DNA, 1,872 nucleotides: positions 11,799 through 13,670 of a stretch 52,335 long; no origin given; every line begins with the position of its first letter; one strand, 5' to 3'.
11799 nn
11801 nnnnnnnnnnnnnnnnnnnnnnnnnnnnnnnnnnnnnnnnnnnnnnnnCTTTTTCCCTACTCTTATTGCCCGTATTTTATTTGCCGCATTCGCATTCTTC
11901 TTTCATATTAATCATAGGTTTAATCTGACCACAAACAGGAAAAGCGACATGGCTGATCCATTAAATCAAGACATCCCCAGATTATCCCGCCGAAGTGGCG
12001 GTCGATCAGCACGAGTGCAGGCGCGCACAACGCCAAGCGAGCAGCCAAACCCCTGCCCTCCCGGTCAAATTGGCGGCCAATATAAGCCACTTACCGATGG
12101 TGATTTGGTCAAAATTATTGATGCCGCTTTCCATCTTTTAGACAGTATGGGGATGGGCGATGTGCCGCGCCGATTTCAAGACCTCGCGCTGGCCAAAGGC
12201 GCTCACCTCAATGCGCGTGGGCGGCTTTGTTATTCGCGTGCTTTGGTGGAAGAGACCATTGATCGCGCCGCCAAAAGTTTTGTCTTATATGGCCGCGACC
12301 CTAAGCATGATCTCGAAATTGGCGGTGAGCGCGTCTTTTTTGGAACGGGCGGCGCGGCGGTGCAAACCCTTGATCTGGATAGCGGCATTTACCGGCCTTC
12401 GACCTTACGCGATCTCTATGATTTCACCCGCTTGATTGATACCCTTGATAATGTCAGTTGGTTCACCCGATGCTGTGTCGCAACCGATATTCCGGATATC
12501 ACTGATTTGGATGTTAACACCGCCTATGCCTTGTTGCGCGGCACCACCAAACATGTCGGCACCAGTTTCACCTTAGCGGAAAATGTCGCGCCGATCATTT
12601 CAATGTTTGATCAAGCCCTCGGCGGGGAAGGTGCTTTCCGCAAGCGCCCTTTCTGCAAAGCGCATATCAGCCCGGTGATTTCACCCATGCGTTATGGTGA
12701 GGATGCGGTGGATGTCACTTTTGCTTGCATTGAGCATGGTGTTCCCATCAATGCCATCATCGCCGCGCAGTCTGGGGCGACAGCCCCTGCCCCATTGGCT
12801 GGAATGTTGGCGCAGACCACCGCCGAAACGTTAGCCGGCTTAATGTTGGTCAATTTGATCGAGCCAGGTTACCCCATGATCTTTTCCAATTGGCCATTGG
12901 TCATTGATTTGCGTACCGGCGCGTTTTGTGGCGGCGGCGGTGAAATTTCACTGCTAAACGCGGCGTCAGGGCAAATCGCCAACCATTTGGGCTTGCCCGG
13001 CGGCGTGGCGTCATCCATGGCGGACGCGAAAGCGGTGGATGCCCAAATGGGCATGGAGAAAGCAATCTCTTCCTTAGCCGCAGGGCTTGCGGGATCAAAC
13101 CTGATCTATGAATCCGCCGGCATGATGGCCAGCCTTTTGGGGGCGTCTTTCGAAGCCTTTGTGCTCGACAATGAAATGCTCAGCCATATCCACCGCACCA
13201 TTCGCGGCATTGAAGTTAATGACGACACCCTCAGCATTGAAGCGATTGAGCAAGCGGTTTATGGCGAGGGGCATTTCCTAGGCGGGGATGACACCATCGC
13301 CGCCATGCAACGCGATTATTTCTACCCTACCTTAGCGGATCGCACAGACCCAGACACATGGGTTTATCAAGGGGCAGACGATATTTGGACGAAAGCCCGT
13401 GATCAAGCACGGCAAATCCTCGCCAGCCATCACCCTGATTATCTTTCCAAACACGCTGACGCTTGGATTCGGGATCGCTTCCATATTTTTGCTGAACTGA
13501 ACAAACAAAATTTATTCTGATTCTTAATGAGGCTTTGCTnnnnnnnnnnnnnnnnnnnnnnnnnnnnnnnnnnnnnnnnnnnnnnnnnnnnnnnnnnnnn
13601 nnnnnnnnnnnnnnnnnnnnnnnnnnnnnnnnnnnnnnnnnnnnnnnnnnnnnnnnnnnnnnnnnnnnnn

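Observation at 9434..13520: Non-pyrrolysine MttB-family methyltransferase paired head-to-head with a DMGDH-type flavoprotein, with no corrinoid partner in cis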

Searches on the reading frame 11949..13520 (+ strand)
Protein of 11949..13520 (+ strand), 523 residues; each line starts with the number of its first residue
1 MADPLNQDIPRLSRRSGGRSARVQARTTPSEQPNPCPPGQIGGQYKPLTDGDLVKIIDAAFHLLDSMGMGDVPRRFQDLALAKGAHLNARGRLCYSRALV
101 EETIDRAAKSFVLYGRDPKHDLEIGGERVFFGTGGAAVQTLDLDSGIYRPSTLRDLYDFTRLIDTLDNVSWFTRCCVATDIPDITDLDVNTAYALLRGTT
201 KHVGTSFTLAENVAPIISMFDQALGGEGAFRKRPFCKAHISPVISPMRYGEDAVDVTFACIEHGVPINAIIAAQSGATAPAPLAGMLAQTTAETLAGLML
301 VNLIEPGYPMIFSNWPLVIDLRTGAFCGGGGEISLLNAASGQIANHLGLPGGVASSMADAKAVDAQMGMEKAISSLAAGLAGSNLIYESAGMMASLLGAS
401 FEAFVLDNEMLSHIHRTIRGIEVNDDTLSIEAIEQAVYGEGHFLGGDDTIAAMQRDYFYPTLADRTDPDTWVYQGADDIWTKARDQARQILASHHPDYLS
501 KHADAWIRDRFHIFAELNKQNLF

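Call 4: search_protein_families(library=pfam, proteins=[window:11949-13520:+])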
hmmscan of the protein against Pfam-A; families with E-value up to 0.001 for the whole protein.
window:11949-13520:+ (523 aa): 1 family
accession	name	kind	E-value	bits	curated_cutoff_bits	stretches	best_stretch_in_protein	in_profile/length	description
PF06253.16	MTTB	-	7.3e-103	344.7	25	1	15-509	1-490/500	Trimethylamine methyltransferase (MTTB)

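Call 5: search_protein_families(library=ncbifam, proteins=[window:11949-13520:+])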
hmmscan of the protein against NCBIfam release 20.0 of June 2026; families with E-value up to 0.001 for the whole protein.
window:11949-13520:+ (523 aa): 1 family
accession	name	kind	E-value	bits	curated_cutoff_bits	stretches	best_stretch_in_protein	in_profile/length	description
TIGR02369.2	trimeth_pyl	equivalog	6e-102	341.6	525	1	48-507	6-461/469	[trimethylamine--corrinoid protein] Co-methyltransferase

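Call 8: search_solved_structures(query=window:11949-13520:+, max_evalue=0.001)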
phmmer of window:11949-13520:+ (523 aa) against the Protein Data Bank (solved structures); distinct sequences matched with E-value up to 0.001: 5.
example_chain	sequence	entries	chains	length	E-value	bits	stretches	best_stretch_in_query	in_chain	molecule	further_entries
9yce_A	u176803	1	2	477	1.3e-55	192.5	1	44-507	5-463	Glycine betaine methyltransferase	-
2qne_A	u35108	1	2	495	1.3e-55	192.5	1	44-507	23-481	Putative methyltransferase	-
7xcl_A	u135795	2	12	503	2.6e-51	178.3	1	79-496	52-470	Trimethylamine methyltransferase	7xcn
7xcm_A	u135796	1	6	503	2.9e-51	178.2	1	79-496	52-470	Trimethylamine methyltransferase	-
4yyc_A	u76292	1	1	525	4.7e-42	147.8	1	18-508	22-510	Putative trimethylamine methyltransferase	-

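Call 10: find_homologous_proteins(query=window:11949-13520:+, max_evalue=1e-20)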
Query window:11949-13520:+ (523 aa): 6045 proteins with E <= 1e-20 among 8000 candidates; the best 120 are listed.
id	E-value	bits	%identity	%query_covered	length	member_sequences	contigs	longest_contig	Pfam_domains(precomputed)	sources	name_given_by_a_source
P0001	0.0e+0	1167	99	98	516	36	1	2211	PF06253.17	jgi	-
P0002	0.0e+0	1071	91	98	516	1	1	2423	PF06253.17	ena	-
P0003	0.0e+0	1070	91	98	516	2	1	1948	PF06253.17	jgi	-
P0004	0.0e+0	1069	91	98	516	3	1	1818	PF06253.17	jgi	jgi:trimethylamine--corrinoid protein Co-methyltransferase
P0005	0.0e+0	1067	91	98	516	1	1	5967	PF06253.17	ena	-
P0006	2.3e-287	972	82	97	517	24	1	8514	PF06253.17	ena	-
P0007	7.9e-287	970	81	97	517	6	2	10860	PF06253.17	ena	-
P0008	9.1e-285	963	80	98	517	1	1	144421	PF06253.17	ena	-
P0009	2.5e-284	962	80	98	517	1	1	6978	PF06253.17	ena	-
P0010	4.0e-283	958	80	98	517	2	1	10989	PF06253.17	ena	-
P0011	1.4e-282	956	81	96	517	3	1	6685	PF06253.17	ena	-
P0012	5.4e-279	944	80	96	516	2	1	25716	PF06253.17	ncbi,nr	ncbi:MAG: trimethylamine methyltransferase family protein [Alphaproteobacteria bacterium]|nr:trimeth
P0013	1.4e-277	940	79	97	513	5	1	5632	PF06253.17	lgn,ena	-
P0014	4.8e-272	922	77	96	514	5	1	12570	PF06253.17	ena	-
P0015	4.4e-269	912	77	96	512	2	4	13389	PF06253.17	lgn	-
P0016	1.1e-258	877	76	95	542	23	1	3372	PF06253.17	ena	-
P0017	4.2e-256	869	74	95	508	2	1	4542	PF06253.17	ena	-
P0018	1.5e-253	860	75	95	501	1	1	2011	PF06253.17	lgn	-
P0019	2.2e-252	857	72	97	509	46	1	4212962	PF06253.17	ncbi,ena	-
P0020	1.2e-251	854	74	96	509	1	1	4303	PF06253.17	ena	-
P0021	3.7e-251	853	72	97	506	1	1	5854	PF06253.17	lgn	-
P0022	5.0e-251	852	74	95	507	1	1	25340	PF06253.17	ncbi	-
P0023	2.0e-250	850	73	95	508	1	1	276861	PF06253.17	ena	-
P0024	4.4e-250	849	73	96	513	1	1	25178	PF06253.17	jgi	-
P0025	1.0e-249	848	78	90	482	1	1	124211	PF06253.17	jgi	jgi:trimethylamine--corrinoid protein Co-methyltransferase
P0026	1.4e-249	847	73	98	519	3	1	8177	PF06253.17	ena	-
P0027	3.8e-249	846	72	99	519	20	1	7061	PF06253.17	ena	-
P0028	2.8e-248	843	74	96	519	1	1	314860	PF06253.17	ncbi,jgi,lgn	jgi:trimethylamine--corrinoid protein Co-methyltransferase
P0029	5.7e-248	842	72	97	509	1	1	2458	PF06253.17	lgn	-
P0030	9.5e-248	841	72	94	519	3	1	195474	PF06253.17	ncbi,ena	-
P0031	1.2e-247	841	73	96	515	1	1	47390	PF06253.17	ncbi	ncbi:MAG: trimethylamine methyltransferase family protein [Pseudomonadota bacterium]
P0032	1.5e-247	841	73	98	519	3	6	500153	PF06253.17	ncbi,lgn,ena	-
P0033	1.6e-247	841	73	96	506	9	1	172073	PF06253.17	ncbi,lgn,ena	-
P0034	2.5e-247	840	72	96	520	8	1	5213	PF06253.17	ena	-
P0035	2.2e-246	837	74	97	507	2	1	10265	PF06253.17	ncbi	-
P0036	2.7e-246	837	71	98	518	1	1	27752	PF06253.17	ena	-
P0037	6.9e-246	835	73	94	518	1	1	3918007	PF06253.17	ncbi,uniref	ncbi:trimethylamine methyltransferase family protein [Coralliovum pocilloporae]|uniref:trimethylamin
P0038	7.3e-246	835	72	97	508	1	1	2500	PF06253.17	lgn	-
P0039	9.2e-246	835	72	96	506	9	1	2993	PF06253.17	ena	-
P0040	1.0e-245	835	73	95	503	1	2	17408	PF06253.17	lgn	-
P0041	1.2e-245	834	72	98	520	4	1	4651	PF06253.17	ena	-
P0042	1.3e-245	834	71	95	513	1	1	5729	PF06253.17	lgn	-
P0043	1.4e-245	834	72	94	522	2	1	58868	PF06253.17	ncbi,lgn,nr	ncbi:MAG: trimethylamine methyltransferase family protein [Hyphomicrobiales bacterium]|nr:trimethyla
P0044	2.7e-245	833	74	96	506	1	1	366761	PF06253.17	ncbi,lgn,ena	-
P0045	2.7e-245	833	72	97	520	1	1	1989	PF06253.17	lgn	-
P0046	6.9e-245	832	71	97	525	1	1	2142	PF06253.17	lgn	-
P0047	2.5e-244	830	73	96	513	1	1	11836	PF06253.17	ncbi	ncbi:MAG: trimethylamine methyltransferase family protein [Rhizobiaceae bacterium]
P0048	2.9e-244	830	73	97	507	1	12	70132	PF06253.17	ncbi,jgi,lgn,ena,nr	ncbi:MAG: trimethylamine methyltransferase [Rhodospirillales bacterium]|jgi:trimethylamine---corrino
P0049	4.6e-244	829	73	94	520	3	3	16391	PF06253.17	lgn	-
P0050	4.7e-244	829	72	96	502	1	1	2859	PF06253.17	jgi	jgi:trimethylamine--corrinoid protein Co-methyltransferase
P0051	5.7e-244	829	72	96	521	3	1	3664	PF06253.17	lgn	-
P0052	1.1e-243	828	72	93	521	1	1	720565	PF06253.17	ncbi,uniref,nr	ncbi:trimethylamine methyltransferase family protein [Pelagibius sp. Alg239-R121]|uniref:trimethylam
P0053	1.2e-243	828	73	98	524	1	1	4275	PF06253.17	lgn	-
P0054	2.0e-243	827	70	97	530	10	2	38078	PF06253.17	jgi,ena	-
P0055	2.2e-243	827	73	97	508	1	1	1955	PF06253.17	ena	-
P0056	2.3e-243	827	70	96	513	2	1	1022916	PF06253.17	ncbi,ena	-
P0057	3.2e-243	826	71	98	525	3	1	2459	PF06253.17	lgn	-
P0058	3.3e-243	826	73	96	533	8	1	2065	PF06253.17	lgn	-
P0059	4.5e-243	826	74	96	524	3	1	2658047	PF06253.17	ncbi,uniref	ncbi:trimethylamine methyltransferase family protein [Anderseniella sp. Alg231-50]|uniref:trimethyla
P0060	4.7e-243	826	71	95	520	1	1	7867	PF06253.17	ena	-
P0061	4.8e-243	826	75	92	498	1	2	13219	PF06253.17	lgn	-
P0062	6.3e-243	825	71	93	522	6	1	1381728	PF06253.17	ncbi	-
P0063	7.8e-243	825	70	98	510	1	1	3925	PF06253.17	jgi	-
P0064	1.5e-242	824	72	96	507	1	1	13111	PF06253.17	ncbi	-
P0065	1.8e-242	824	73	92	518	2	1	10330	PF06253.17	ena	-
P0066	3.1e-242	823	70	96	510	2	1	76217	PF06253.17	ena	-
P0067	4.2e-242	823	71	96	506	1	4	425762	PF06253.17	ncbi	ncbi:MAG: trimethylamine methyltransferase family protein [Rhizobiaceae bacterium]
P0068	4.4e-242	823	72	96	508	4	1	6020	PF06253.17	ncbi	-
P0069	5.6e-242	822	72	96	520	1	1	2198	PF06253.17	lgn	-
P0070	8.2e-242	822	70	96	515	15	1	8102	PF06253.17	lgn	-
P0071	1.2e-241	821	72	96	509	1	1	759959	PF06253.17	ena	-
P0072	1.5e-241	821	72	93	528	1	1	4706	PF06253.17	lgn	-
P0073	1.5e-241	821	70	96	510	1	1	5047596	PF06253.17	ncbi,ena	-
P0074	1.6e-241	821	72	96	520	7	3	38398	PF06253.17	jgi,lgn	-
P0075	1.7e-241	821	71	98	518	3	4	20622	PF06253.17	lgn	-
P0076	1.9e-241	821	71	96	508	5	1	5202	PF06253.17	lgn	-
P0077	2.3e-241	820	72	93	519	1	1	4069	PF06253.17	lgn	-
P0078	4.5e-241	819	74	93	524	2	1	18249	PF06253.17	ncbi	ncbi:MAG: trimethylamine methyltransferase family protein [Anderseniella sp.]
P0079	1.0e-240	818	72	97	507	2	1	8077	PF06253.17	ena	-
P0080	1.3e-240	818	72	97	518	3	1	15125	PF06253.17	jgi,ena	-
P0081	1.4e-240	818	72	97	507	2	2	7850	PF06253.17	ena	-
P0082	1.6e-240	817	71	92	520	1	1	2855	PF06253.17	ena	-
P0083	2.0e-240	817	71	95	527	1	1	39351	PF06253.17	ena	-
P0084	2.5e-240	817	72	96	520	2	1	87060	PF06253.17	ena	-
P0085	2.7e-240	817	72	93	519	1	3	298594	PF06253.17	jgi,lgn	-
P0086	2.7e-240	817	69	98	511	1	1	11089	PF06253.17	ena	-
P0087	3.4e-240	816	70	96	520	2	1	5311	PF06253.17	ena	-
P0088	3.6e-240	816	70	96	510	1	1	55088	PF06253.17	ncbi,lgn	-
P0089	3.9e-240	816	71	94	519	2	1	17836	PF06253.17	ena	-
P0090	4.6e-240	816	71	93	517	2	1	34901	PF06253.17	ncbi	ncbi:MAG: trimethylamine methyltransferase family protein [Pseudomonadota bacterium]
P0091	4.8e-240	816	70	96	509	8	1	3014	PF06253.17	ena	-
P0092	7.8e-240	815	72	97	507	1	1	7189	PF06253.17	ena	-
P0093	1.5e-239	814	72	92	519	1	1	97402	PF06253.17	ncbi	ncbi:MAG: trimethylamine methyltransferase family protein [Pseudomonadota bacterium]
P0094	1.6e-239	814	75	93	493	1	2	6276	PF06253.17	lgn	-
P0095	2.0e-239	814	71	94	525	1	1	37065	PF06253.17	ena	-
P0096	2.4e-239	814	71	93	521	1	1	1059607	PF06253.17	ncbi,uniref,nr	ncbi:trimethylamine methyltransferase family protein [Denitrobaculum tricleocarpae]|uniref:Trimethyl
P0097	2.4e-239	814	72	93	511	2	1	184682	PF06253.17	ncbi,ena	-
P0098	2.6e-239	814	67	97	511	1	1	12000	PF06253.17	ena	-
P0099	3.3e-239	813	71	93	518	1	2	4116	PF06253.17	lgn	-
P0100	4.0e-239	813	71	96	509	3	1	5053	PF06253.17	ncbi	-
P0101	4.1e-239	813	71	95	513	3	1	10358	PF06253.17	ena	-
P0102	4.7e-239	813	72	93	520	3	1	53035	PF06253.17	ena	-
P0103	5.2e-239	813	73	92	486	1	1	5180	PF06253.17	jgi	jgi:trimethylamine--corrinoid protein Co-methyltransferase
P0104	7.6e-239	812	70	96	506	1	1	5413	PF06253.17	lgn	-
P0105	7.8e-239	812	71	93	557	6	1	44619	PF06253.17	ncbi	-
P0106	9.7e-239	812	70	93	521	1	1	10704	PF06253.17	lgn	-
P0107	1.0e-238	812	71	96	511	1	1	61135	PF06253.17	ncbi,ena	-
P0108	1.1e-238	812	71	96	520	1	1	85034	PF06253.17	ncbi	-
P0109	1.6e-238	811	72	96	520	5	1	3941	PF06253.17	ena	-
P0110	2.2e-238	810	70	96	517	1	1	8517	PF06253.17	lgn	-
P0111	3.2e-238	810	72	95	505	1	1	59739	PF06253.17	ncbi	ncbi:MAG: trimethylamine methyltransferase family protein [Pseudomonadota bacterium]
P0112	4.7e-238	809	71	95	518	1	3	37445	PF06253.17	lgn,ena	-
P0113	5.1e-238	809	71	95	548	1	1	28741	PF06253.17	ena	-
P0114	5.7e-238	809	71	92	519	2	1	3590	PF06253.17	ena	-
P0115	6.4e-238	809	70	96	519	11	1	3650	PF06253.17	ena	-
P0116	6.6e-238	809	72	96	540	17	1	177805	PF06253.17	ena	-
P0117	6.8e-238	809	73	93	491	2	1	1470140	PF06253.17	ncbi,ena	-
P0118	7.8e-238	809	72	93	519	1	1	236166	PF06253.17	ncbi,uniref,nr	ncbi:trimethylamine methyltransferase [Pelagibius litoralis]|uniref:Trimethylamine methyltransferase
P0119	9.1e-238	808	71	94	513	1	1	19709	PF06253.17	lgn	-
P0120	1.2e-237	808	72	93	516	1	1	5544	PF06253.17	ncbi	-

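Call 23: find_related_loci(query=window:11949-13520:+, collection=genome_contigs, flank=10000)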
Query window:11949-13520:+ (523 aa) in genome_contigs; peptide patterns used: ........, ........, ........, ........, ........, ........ (x = any residue, [..] = any of these).
406 stretches matched a pattern; 376 encode a relative of the query (tblastn E <= 1e-3); the best 80 are kept; 80 distinct loci.
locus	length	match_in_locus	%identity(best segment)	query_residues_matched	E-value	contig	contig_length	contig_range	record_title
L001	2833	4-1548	91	6-520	0e+0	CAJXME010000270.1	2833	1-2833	MAG TPA_asm: uncultured Alphaproteobacteria bacterium isolate SRR4030075_bin.28_MetaBAT_v2.12.1_MAG genome assembly, con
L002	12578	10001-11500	80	15-514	0e+0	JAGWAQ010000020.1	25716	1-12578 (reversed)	MAG: Alphaproteobacteria bacterium isolate 277c_11 scaffold_4027, whole genome shotgun sequence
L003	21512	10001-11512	81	10-514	0e+0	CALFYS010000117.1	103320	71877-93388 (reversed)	MAG TPA_asm: uncultured Alphaproteobacteria bacterium isolate SRR7515929_bin.59_CONCOCT_v1.1_MAG genome assembly, contig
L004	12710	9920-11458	80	2-514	0e+0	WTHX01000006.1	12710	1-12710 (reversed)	MAG: Alphaproteobacteria bacterium isolate PL36310bin_3 NODE_838_length_12710_cov_8.191308, whole genome shotgun sequenc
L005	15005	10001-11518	73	9-514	0e+0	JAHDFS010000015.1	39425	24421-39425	MAG: Rhizobiaceae bacterium isolate MAG-28 RZ_2757, whole genome shotgun sequence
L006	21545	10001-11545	72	9-523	0e+0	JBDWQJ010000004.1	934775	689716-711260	MAG: Lentilitoribacter sp. isolate AQ.60.F.B1_47_80 AQ_60_F_B1_47_80_000000000004, whole genome shotgun sequence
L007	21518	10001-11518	72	9-514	0e+0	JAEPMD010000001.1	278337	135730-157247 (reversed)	MAG: Rhizobiaceae bacterium isolate HCUG1432-10 NODE_1_length_278337_cov_6.049040, whole genome shotgun sequence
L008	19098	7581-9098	72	9-514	0e+0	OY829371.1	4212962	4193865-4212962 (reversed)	MAG: Lentilitoribacter sp. isolate 6ee52ac0-c030-4fa4-9049-db9211fff6a3 genome assembly, chromosome: 1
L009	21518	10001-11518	72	9-514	0e+0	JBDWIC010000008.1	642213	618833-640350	MAG: Lentilitoribacter sp. isolate LC.100.F.B2_422_16 LC_100_F_B2_422_16_000000000008, whole genome shotgun sequence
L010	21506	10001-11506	74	13-514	0e+0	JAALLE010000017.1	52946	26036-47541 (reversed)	MAG: Hyphomicrobiales bacterium isolate MH2_Bin52 NODE_243_length_52946_cov_70.470666, whole genome shotgun sequence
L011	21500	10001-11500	73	15-514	0e+0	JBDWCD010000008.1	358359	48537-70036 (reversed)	MAG: Rhizobiaceae bacterium isolate AQ.31.F.A4_36_95 AQ_31_F_A4_36_95_000000000008, whole genome shotgun sequence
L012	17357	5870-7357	74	18-513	0e+0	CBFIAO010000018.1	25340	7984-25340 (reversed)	MAG: Candidatus Puniceispirillales bacterium isolate Co_bin_57_strict genome assembly, contig: Co_bin_57_strict_c18, who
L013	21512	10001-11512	73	11-514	0e+0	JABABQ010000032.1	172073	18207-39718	MAG: Rhizobiaceae bacterium isolate bin70o c_000000935200, whole genome shotgun sequence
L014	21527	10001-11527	74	5-514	0e+0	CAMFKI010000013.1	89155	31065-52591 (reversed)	MAG: uncultured Alphaproteobacteria bacterium isolate SRR12456173_bin.16_metaWRAP_v1.3_MAG genome assembly, contig: ERZ1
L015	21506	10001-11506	74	13-514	0e+0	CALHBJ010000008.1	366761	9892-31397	MAG: uncultured Rhizobiaceae group bacterium isolate H2_Bin_METABAT__29_1 genome assembly, contig: c_000000148492, whole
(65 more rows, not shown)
